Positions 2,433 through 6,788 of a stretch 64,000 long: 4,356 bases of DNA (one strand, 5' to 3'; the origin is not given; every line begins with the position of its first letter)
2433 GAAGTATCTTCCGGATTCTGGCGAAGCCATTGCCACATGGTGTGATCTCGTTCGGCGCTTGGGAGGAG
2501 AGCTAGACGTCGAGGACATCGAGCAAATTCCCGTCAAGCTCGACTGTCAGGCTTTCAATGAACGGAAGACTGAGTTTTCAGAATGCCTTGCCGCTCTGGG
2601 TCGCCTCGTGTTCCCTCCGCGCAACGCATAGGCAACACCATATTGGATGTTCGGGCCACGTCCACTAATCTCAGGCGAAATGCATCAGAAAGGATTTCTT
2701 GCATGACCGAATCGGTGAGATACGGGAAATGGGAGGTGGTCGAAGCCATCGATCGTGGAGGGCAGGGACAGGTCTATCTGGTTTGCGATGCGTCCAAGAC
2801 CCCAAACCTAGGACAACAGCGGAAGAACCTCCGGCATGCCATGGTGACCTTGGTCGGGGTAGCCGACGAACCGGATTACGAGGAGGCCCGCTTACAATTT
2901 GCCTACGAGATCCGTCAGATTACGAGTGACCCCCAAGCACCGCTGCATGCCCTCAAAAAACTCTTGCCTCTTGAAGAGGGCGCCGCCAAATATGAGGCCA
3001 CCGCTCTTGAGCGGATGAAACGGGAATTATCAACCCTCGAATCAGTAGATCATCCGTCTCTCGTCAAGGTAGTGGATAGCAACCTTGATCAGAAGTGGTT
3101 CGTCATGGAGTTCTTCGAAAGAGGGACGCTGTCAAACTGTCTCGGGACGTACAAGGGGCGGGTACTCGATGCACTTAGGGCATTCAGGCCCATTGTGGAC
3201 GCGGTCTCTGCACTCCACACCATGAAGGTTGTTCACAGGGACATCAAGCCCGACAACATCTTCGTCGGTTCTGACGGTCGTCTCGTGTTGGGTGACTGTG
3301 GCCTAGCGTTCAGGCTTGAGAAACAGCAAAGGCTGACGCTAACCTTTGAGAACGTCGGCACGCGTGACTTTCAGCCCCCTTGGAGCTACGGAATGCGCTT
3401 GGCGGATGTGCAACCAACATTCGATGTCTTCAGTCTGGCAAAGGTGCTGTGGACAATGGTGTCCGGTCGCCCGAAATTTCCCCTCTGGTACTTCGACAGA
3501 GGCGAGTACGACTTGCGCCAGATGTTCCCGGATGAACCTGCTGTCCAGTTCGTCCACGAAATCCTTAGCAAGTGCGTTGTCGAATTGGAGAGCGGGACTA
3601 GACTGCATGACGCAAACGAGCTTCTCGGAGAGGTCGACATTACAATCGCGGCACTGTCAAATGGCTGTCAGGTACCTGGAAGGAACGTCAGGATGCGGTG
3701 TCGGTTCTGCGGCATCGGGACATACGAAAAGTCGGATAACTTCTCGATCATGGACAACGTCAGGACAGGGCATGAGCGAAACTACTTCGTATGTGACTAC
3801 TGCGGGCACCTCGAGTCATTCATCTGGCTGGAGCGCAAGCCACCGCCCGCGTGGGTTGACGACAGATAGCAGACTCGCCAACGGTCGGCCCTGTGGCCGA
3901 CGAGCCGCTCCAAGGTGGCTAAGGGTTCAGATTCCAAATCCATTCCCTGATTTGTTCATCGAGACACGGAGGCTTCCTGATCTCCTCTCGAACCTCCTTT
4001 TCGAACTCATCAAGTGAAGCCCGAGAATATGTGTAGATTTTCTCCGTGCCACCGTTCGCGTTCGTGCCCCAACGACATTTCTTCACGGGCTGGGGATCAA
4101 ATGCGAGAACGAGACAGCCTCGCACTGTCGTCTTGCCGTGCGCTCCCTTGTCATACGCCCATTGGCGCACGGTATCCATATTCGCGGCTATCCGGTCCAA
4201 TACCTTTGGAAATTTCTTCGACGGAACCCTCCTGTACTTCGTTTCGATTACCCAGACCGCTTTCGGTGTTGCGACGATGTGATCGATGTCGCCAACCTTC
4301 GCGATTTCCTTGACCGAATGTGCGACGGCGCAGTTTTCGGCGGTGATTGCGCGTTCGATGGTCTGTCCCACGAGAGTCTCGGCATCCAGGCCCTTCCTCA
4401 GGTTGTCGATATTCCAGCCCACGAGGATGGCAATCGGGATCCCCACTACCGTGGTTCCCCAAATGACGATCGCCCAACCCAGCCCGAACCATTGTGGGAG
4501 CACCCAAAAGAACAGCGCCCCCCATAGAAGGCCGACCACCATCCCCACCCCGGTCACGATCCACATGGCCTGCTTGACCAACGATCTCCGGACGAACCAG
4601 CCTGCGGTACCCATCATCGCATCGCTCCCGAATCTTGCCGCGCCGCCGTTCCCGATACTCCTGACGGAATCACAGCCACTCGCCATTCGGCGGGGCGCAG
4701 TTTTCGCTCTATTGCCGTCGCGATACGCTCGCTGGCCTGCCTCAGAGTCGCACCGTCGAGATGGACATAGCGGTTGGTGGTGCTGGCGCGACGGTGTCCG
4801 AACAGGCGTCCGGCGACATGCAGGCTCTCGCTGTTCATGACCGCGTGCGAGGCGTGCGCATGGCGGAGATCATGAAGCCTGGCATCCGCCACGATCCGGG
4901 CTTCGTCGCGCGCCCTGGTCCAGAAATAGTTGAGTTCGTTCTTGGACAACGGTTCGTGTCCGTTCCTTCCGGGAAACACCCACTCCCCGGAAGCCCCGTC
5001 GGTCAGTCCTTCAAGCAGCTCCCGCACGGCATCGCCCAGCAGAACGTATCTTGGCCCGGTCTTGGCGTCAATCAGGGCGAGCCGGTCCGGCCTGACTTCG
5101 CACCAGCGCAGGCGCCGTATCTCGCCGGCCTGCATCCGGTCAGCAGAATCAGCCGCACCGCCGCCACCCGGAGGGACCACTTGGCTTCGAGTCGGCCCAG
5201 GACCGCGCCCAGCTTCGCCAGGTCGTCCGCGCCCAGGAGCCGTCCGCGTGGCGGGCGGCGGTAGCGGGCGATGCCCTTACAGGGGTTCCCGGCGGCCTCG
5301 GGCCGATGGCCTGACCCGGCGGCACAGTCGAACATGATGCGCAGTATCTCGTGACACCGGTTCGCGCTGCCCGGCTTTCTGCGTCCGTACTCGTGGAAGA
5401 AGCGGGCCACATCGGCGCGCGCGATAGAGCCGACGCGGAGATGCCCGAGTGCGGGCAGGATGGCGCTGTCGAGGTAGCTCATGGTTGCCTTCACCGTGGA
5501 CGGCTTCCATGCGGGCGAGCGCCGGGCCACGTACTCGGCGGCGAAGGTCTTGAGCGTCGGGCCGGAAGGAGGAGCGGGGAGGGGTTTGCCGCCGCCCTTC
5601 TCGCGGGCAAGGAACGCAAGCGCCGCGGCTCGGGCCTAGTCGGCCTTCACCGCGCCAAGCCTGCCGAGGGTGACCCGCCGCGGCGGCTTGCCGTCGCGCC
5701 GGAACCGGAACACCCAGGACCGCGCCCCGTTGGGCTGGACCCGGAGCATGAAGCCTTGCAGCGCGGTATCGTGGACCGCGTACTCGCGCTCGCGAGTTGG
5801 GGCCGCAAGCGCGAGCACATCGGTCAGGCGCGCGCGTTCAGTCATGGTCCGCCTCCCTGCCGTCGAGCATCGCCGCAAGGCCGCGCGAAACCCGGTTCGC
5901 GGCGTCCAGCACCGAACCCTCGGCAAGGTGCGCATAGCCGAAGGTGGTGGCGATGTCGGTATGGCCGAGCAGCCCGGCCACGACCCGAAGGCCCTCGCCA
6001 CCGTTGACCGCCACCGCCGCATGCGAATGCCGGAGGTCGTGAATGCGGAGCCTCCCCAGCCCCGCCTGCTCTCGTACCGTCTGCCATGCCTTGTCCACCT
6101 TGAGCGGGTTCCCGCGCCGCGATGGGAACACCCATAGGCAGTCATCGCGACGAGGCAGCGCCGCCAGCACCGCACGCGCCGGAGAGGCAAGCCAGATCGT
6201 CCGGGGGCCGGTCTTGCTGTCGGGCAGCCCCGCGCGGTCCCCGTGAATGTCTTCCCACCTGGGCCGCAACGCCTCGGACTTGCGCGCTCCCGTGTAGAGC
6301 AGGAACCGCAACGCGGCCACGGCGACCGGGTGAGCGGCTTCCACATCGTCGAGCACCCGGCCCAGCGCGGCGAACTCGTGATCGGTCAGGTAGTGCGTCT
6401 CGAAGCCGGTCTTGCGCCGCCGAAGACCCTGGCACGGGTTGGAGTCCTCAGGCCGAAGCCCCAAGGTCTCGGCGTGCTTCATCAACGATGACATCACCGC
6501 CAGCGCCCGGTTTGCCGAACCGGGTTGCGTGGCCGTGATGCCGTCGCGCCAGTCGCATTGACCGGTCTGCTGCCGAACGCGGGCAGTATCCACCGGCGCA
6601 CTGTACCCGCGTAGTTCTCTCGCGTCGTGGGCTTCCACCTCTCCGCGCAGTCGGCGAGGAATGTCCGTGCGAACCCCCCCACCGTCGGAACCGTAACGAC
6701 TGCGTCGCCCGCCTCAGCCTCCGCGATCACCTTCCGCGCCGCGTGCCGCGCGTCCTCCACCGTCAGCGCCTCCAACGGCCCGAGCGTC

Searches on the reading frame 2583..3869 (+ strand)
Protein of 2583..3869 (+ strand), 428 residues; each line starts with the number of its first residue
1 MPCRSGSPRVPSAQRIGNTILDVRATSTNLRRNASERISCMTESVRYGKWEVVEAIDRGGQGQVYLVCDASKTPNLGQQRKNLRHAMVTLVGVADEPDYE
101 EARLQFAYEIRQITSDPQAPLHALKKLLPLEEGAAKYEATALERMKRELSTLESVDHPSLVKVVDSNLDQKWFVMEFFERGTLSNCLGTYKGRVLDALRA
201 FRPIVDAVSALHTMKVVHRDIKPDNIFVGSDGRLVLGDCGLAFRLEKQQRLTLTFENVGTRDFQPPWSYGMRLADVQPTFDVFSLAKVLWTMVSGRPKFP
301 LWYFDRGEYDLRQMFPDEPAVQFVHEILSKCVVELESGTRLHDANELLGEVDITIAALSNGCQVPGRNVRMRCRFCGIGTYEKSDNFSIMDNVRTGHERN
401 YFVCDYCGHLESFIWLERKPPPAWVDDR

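Call 50: search_protein_families(library=pfam, proteins=[window:2583-3869:+], max_evalue=0.0001)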
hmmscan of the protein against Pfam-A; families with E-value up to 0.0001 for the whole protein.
window:2583-3869:+ (428 aa): 3 families
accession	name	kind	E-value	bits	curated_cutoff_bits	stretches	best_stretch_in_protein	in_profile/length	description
PF00069.31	Pkinase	-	2.9e-25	89.6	31.7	1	123-300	28-198/263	Protein kinase domain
PF07714.23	PK_Tyr_Ser-Thr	-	6.3e-15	55.6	23.1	1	137-296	40-202/258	Protein tyrosine and serine/threonine kinase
PF03109.22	ABC1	-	1.2e-06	28.3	22.9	1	136-253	111-225/244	ABC1 atypical kinase-like domain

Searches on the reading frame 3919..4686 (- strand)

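Call 50: search_protein_families(library=pfam, proteins=[window:3919-4686:-], max_evalue=0.0001)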
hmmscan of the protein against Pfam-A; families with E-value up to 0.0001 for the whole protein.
window:3919-4686:- (255 aa): 1 family
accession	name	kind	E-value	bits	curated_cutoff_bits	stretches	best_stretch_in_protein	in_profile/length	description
PF08378.17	NERD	-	3.8e-06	27.8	22.1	1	98-153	1-58/111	Nuclease-related domain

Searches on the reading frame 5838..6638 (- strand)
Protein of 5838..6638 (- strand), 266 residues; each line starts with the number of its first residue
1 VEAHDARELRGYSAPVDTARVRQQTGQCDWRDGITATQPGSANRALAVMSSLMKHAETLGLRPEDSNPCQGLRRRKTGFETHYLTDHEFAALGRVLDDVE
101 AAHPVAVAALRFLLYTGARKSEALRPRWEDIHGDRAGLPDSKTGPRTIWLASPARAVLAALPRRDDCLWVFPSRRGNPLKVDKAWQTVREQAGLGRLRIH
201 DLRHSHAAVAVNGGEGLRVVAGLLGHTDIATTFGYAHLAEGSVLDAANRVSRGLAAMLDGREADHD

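Call 50: search_protein_families(library=pfam, proteins=[window:5838-6638:-], max_evalue=0.0001)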
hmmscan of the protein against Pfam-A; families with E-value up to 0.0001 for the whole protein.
window:5838-6638:- (266 aa): 1 family
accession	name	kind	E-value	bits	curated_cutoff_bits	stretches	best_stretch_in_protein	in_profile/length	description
PF00589.27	Phage_integrase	-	4.4e-18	66.1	27.1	1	89-239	8-169/172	Phage integrase family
